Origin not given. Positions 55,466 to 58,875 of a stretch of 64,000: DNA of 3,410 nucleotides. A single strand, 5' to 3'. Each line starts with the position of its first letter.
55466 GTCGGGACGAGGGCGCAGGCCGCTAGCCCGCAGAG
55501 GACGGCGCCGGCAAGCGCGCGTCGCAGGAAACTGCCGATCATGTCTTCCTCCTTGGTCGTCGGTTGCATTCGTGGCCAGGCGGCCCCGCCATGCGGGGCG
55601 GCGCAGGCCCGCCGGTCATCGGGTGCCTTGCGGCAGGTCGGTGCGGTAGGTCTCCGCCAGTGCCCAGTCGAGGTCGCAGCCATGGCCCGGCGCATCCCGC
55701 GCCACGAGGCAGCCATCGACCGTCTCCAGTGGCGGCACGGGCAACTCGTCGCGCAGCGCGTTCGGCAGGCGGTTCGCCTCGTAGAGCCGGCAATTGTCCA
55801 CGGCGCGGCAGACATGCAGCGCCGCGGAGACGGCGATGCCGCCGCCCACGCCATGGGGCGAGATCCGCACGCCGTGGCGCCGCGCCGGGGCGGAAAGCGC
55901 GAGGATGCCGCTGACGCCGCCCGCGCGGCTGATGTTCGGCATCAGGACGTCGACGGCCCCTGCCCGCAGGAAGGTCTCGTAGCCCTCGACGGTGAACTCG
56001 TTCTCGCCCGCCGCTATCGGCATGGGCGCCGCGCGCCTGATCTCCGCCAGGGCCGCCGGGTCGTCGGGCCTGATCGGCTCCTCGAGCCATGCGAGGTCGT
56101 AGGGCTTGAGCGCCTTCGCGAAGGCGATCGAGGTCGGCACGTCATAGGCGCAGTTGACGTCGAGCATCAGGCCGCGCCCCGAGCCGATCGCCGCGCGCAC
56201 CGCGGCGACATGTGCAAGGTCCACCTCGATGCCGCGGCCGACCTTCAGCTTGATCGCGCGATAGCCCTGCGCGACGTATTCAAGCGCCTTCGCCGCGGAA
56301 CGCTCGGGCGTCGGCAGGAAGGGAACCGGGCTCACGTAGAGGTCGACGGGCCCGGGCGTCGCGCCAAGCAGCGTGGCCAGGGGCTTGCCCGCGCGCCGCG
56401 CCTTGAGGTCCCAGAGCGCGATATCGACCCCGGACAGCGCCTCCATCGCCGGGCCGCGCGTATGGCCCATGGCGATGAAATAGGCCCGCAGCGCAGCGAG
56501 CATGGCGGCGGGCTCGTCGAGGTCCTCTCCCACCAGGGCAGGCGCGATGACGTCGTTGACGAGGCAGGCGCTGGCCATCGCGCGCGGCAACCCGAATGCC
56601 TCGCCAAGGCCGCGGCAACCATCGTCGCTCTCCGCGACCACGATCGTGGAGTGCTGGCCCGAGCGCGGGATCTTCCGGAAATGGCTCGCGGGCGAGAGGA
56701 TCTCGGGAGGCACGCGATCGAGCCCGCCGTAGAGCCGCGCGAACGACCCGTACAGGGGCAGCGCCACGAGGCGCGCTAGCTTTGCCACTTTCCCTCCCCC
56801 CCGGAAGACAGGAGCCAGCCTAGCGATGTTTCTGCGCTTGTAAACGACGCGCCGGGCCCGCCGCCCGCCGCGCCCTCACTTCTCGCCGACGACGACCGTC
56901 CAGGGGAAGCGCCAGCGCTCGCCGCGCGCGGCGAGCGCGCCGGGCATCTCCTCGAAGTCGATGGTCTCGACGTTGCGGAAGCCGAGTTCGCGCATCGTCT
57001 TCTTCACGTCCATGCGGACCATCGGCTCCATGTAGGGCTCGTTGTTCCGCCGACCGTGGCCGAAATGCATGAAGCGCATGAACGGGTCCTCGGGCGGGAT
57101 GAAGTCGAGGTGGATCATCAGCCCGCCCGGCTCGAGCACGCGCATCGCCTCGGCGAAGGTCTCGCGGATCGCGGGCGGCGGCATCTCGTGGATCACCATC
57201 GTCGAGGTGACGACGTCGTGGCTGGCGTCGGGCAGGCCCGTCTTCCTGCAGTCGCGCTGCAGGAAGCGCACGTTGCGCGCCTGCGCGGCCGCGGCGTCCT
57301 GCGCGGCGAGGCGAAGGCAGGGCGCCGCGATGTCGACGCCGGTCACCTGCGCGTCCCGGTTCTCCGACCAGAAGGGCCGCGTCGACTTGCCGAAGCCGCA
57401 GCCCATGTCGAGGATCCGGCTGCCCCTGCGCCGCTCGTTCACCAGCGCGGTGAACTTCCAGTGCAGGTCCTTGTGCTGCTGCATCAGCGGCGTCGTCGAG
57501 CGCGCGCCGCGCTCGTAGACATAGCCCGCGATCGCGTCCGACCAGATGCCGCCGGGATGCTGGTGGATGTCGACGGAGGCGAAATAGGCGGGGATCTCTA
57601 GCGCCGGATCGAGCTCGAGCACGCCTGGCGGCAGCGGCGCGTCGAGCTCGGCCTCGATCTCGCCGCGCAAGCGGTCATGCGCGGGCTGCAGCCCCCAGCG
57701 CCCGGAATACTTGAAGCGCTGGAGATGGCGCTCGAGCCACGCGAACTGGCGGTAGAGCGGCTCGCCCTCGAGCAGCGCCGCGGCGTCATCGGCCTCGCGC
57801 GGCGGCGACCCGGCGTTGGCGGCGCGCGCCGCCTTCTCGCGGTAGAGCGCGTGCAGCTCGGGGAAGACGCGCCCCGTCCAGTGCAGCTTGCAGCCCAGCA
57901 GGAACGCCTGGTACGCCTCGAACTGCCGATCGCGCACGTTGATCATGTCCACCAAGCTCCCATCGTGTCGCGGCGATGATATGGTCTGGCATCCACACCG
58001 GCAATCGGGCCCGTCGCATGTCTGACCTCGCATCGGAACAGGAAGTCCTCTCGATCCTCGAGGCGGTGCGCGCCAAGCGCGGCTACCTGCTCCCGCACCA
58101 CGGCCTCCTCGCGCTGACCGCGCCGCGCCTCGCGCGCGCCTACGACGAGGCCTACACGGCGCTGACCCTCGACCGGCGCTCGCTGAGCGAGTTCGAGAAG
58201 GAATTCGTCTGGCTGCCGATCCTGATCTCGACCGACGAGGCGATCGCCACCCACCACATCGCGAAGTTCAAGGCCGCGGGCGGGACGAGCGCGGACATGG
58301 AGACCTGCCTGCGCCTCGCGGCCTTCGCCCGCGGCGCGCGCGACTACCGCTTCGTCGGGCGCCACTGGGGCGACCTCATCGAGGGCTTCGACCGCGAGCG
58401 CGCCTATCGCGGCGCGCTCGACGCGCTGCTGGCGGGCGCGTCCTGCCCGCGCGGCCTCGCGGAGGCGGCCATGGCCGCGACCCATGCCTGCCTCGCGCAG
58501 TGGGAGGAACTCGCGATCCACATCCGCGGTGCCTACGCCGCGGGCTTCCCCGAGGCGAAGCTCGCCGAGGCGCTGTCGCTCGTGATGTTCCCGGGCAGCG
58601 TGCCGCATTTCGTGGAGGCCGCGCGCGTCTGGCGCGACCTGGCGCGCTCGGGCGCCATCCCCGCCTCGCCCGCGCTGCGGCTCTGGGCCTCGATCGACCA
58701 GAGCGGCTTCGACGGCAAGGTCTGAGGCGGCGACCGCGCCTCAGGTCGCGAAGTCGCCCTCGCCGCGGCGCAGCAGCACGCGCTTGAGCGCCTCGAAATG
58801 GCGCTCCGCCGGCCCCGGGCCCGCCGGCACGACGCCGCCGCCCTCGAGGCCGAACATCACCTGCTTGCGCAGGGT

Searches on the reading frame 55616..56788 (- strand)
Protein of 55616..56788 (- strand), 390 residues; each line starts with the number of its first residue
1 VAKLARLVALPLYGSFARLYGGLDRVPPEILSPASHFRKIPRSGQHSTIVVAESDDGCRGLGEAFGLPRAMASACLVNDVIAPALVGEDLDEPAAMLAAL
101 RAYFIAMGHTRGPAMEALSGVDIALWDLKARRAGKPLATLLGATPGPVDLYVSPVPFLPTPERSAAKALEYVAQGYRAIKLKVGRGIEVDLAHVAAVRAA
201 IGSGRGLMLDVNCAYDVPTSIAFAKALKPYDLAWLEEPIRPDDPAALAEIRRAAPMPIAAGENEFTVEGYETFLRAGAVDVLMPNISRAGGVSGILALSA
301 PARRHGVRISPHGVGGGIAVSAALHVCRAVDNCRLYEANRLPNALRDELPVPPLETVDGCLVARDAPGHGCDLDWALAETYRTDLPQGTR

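Call 25: search_protein_families(library=pfam, proteins=[window:55616-56788:-], max_evalue=0.001)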
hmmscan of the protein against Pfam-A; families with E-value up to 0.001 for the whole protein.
window:55616-56788:- (390 aa): 2 families
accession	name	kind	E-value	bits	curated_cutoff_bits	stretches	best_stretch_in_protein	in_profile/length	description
PF13378.12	MR_MLE_C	-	2.5e-64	217.4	29.4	1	165-375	3-217/219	Enolase C-terminal domain-like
PF02746.21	MR_MLE_N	-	1.4e-15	57.9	22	1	45-142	26-117/117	Mandelate racemase / muconate lactonizing enzyme, N-terminal domain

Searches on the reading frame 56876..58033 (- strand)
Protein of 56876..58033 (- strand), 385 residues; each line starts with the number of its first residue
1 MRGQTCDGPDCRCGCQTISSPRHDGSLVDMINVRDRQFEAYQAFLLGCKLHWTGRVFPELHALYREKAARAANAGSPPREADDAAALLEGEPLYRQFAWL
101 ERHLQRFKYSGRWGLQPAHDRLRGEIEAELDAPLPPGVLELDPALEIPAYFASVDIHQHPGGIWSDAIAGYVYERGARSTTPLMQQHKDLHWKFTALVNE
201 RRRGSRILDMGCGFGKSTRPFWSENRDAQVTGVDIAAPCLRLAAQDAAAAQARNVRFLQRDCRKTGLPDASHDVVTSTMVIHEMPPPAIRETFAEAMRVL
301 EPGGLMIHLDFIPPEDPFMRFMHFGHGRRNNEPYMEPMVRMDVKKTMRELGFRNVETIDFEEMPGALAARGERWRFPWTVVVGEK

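Call 25: search_protein_families(library=pfam, proteins=[window:56876-58033:-], max_evalue=0.001)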
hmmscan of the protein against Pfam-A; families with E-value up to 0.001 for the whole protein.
window:56876-58033:- (385 aa): 8 families
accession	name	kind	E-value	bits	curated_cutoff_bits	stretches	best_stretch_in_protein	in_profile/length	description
PF13649.12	Methyltransf_25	-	5.8e-22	78.6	27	1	207-304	1-97/97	Methyltransferase domain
PF08241.18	Methyltransf_11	-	3.6e-19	69.6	21.2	1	208-307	1-94/95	Methyltransferase domain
PF13847.12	Methyltransf_31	-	4.9e-14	52.7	27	1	203-309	3-110/145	Methyltransferase domain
PF08242.18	Methyltransf_12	-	2e-13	51.3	30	1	208-305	1-97/98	Methyltransferase domain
PF13489.12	Methyltransf_23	-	1.4e-12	48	27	1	196-356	15-163/164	Methyltransferase domain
PF01209.24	Ubie_methyltran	-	2e-12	47.4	20.1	1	185-323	30-166/233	ubiE/COQ5 methyltransferase family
PF05175.20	MTS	-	3.9e-08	33.6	23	1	203-306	31-136/170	Methyltransferase small domain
PF02353.26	CMAS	-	0.00011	22.1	27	1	202-307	61-163/273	Mycolic acid cyclopropane synthetase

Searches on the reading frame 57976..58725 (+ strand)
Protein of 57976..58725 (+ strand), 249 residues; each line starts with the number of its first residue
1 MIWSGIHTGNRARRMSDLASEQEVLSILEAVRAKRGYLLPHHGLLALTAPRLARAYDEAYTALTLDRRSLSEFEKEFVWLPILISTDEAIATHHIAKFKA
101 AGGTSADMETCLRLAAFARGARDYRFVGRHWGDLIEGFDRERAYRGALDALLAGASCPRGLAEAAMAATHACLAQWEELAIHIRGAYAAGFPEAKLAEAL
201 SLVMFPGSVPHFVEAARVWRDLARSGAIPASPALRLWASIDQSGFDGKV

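Call 25: search_protein_families(library=pfam, proteins=[window:57976-58725:+], max_evalue=0.001)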
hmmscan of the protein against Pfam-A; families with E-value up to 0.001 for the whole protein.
window:57976-58725:+ (249 aa): 1 family
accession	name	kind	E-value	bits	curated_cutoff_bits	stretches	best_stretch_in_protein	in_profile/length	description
PF02627.25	CMD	-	7e-08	32.8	23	0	161-220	27-83/84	Carboxymuconolactone decarboxylase family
